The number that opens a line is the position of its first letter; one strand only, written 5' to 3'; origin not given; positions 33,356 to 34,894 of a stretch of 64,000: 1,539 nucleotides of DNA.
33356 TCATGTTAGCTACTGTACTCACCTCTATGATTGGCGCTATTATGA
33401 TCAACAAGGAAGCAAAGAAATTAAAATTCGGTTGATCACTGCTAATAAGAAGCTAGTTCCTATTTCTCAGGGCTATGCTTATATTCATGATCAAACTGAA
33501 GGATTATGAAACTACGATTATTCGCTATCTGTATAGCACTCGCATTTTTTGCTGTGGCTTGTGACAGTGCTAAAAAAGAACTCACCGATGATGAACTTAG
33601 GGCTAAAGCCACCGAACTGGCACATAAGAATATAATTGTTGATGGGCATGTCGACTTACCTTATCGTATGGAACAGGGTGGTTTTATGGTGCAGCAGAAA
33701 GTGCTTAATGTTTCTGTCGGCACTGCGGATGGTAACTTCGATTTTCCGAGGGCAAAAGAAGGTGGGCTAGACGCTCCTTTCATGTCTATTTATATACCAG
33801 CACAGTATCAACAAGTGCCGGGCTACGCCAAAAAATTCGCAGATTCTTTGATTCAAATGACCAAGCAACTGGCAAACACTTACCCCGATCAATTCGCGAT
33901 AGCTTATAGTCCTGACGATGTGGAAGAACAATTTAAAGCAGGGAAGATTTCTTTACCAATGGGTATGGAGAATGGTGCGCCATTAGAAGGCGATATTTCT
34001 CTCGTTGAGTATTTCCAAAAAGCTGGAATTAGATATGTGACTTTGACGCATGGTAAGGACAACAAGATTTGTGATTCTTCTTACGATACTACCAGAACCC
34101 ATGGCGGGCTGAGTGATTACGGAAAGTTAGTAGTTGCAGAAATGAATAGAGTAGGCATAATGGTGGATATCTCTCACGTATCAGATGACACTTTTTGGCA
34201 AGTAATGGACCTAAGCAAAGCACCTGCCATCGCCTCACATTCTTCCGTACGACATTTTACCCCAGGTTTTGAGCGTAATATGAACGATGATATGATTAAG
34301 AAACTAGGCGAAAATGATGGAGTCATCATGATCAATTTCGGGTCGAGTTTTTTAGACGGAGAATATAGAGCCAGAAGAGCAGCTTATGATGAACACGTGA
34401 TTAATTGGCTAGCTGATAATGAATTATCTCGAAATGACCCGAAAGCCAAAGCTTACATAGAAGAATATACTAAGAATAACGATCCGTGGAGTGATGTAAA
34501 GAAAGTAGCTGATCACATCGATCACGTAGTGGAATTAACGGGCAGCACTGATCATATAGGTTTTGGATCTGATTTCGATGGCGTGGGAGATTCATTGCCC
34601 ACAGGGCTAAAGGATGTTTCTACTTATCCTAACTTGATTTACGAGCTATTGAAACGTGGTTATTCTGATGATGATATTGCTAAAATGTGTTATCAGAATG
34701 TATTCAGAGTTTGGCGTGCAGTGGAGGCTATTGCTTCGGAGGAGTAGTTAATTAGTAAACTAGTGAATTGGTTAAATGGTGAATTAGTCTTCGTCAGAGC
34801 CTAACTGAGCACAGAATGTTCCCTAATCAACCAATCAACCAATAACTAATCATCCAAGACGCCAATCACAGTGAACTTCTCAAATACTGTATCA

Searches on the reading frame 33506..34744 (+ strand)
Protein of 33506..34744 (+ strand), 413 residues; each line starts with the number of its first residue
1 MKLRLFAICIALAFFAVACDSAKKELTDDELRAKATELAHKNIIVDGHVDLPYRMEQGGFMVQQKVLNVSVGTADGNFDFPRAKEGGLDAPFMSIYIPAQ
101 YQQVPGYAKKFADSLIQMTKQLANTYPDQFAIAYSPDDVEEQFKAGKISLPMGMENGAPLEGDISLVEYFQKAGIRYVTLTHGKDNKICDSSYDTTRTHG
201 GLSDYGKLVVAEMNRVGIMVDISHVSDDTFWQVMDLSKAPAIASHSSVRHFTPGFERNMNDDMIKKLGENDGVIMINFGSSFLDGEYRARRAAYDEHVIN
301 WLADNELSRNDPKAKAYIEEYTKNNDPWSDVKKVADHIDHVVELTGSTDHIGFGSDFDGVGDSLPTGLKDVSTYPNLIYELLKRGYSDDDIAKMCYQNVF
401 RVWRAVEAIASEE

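Call 88: search_protein_families(library=pfam, proteins=[window:33506-34744:+], max_evalue=0.00001)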
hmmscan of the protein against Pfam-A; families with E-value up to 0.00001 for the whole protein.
window:33506-34744:+ (413 aa): 1 family
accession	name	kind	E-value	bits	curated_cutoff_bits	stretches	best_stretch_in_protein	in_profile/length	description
PF01244.27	Peptidase_M19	-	8.7e-97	324.5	26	1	38-404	2-318/319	Membrane dipeptidase (Peptidase family M19)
